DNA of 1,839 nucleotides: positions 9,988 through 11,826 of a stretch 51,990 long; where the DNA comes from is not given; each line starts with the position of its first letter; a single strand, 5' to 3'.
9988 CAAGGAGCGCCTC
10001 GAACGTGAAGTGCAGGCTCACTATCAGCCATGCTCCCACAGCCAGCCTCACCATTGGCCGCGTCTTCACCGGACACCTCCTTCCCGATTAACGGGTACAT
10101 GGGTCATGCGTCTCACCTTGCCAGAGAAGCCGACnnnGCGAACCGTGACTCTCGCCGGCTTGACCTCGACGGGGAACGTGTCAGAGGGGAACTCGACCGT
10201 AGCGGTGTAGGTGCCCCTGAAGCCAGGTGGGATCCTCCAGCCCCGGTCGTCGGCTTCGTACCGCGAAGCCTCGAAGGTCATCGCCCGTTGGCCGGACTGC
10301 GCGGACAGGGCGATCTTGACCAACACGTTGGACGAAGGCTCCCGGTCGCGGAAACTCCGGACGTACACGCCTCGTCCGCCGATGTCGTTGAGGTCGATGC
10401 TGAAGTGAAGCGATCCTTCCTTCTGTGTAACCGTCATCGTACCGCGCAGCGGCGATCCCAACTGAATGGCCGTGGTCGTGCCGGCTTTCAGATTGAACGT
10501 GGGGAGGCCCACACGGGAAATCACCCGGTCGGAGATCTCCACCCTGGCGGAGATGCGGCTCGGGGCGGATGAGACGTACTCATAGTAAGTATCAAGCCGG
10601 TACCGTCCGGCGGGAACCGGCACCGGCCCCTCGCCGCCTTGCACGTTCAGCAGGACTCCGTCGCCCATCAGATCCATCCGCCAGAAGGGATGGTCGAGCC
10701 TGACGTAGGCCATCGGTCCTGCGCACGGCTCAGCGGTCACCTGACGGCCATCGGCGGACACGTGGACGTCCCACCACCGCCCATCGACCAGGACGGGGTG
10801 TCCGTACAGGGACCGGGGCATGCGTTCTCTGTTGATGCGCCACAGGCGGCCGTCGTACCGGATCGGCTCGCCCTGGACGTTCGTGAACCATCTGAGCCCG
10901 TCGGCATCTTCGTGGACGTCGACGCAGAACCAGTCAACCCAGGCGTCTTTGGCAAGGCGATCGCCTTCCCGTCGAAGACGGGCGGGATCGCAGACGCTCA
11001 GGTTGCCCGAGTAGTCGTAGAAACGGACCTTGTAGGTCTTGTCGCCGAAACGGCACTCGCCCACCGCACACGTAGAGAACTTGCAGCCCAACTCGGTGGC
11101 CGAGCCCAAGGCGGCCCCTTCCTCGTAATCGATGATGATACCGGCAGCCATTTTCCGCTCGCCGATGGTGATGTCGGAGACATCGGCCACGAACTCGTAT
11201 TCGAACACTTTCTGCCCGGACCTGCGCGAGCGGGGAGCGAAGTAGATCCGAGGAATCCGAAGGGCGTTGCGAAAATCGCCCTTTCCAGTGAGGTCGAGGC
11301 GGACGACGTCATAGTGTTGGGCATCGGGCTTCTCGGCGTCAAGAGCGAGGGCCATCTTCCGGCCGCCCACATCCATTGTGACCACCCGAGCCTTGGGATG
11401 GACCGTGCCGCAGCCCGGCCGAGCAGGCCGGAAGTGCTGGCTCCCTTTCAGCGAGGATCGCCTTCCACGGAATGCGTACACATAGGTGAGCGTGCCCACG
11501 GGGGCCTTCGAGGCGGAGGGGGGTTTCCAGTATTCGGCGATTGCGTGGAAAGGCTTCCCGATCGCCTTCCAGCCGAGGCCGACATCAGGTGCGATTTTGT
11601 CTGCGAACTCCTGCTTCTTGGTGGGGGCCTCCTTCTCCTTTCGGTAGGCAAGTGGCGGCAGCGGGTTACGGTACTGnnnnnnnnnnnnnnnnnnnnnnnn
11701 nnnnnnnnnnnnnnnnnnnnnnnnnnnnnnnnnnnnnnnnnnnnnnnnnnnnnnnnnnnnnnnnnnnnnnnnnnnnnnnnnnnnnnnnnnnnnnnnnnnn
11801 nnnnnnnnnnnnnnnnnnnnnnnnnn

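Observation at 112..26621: ECF sigma/anti-sigma-headed 26.5-kb array of secreted giant multidomain proteins: candidate undescribed envelope system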

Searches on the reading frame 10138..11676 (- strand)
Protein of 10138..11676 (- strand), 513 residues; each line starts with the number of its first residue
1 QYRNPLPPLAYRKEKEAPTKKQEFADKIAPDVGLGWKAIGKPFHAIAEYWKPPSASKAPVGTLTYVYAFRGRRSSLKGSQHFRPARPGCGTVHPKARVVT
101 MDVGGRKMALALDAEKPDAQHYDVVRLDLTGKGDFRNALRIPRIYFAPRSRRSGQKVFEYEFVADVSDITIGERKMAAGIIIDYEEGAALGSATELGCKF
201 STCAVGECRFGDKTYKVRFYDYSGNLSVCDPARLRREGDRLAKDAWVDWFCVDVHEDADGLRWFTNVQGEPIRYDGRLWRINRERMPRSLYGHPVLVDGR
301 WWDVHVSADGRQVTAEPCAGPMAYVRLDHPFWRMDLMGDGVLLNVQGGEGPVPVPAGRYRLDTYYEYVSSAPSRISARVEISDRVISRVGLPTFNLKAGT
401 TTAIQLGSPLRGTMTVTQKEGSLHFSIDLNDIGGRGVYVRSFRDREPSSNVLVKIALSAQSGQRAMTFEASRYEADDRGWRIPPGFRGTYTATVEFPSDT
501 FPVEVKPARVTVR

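Call 57: predict_structure(alignment_id=A2)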
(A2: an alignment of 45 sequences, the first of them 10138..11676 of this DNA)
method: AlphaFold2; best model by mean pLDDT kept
length: 513 residues; sequences in the alignment: 45
mean_pLDDT: 87.5   pTM: 0.85
mean pLDDT of the five models: 87.5, 85.1, 84.9, 84.6, 84.5
residues with pLDDT >= 90: 330; 70-90: 135; 50-70: 22; < 50: 26
segments of 3 or more residues with pLDDT < 50: 1-18, 262-269
pLDDT, mean of each block of 10 residues (from residue 1): 35 43 79 86 89 93 94 90 90 89 91 88 94 94 93 88 93 89 87 86 96 95 91 76 77 75 48 86 87 96 96 97 96 94 95 97 95 90 79 96 96 95 95 93 88 91 79 92 91 94 96 89
secondary structure, 60 per line:
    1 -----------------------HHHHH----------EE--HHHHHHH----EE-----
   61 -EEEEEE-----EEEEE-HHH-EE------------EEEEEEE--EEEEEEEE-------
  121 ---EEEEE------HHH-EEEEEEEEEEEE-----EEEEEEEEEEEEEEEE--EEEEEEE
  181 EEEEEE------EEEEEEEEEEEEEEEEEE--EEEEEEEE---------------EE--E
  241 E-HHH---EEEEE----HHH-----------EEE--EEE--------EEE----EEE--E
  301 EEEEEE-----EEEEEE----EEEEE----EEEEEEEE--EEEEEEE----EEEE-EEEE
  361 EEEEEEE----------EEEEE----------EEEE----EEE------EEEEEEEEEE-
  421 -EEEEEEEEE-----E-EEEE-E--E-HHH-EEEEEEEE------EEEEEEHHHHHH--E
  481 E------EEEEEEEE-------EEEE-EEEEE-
elements in order: H24-28 H43-49 E62-67 E73-77 E97-103 E106-113 E124-128 E139-150 E156-171 E174-186 E193-210 E213-220 E249-253 E272-274 E277-279 E288-290 E295-297 E300-306 E312-317 E322-326 E331-338 E341-347 E352-355 E357-367 E378-382 E393-396 E401-403 E410-419 E422-430 E438-441 E452-459 E466-471 H472-477 E488-495 E503-506 E508-512

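Call 59: fold_search(model_id=the predicted structure, library=pdb)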
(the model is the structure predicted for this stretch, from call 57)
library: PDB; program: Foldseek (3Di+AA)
matches with E <= 10: 771; with E <= 0.001: 2
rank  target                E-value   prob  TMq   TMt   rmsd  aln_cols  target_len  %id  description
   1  7sl6_A                7.2e-04  0.85  0.15  0.10  25.3       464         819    9  Full-length insulin receptor bound with site 2 binding deficient mutant insulin (B-L17R) -- symmetric conformation (released 2022-03-30)
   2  8u4b_A                9.7e-04  0.82  0.16  0.11  25.9       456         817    8  Cryo-EM structure of long form insulin receptor (IR-B) in the apo state (released 2024-03-27)
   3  7yq5_E                1.9e-03  0.63  0.14  0.10  27.5       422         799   10  human insulin receptor bound with A62 DNA aptamer and insulin (released 2022-11-09)
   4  7sl1_A                2.5e-03  0.77  0.16  0.11  24.9       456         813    9  Full-length insulin receptor bound with site 1 binding deficient mutant insulin (A-V3E) (released 2022-03-30)
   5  9ifo_A                2.5e-03  0.13  0.10  0.05  27.2       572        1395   10  Structure of Teneurin-Like Protein (TLP) (released 2026-03-11)
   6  8xkm_A                2.8e-03  0.82  0.15  0.11  26.9       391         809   10  Cryo-EM structure of human insulin receptor bound to 4 IGF-I, conformation 3 (released 2024-12-25)
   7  9ef5_B                2.8e-03  0.44  0.16  0.15  32.3       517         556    9  Cryo-EM structure of Drosophila melanogaster insulin receptor (dmIR) bound with one DILP2, asymmetric conformation (released 2025-10-01)
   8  7sl2_B                2.9e-03  0.66  0.15  0.10  27.4       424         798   11  Full-length insulin receptor bound with site 2 binding deficient mutant insulin (A-L13R) -- asymmetric conformation (released 2022-03-30)
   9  6mfa                  2.9e-03  0.44  0.13  0.17  21.6       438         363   10  Fragment of human fibronectin containing the 4th-7th type III domains (released 2019-09-18)
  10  7yq3_E                4.5e-03  0.47  0.14  0.10  25.0       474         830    8  human insulin receptor bound with A43 DNA aptamer and insulin (released 2022-11-09)
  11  7tyk_A                5.3e-03  0.54  0.15  0.11  26.6       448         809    9  Cryo-EM Structure of insulin receptor-related receptor (IRR) in apo-state captured at pH 7. The 3D refinement was appl (released 2023-02-15)
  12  5e53_A                5.8e-03  0.51  0.13  0.21  22.1       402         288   11  Crystal structure of chicken CNTN1 FN1-FN3 domains (released 2016-08-31)
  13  7yq6_F                6.1e-03  0.60  0.16  0.11  25.4       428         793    9  human insulin receptor bound with A62 DNA aptamer (released 2022-11-09)
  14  8oe4_D                6.4e-03  0.30  0.16  0.16  31.9       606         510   10  Cryo-EM structure of a pre-dimerized human IL-23 complete extracellular signaling complex. (released 2024-02-07)
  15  6hn4_F                7.9e-03  0.89  0.15  0.15  19.8       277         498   12  Leucine-zippered human insulin receptor ectodomain with single bound insulin - "lower" membrane-proximal part (released 2018-11-21)
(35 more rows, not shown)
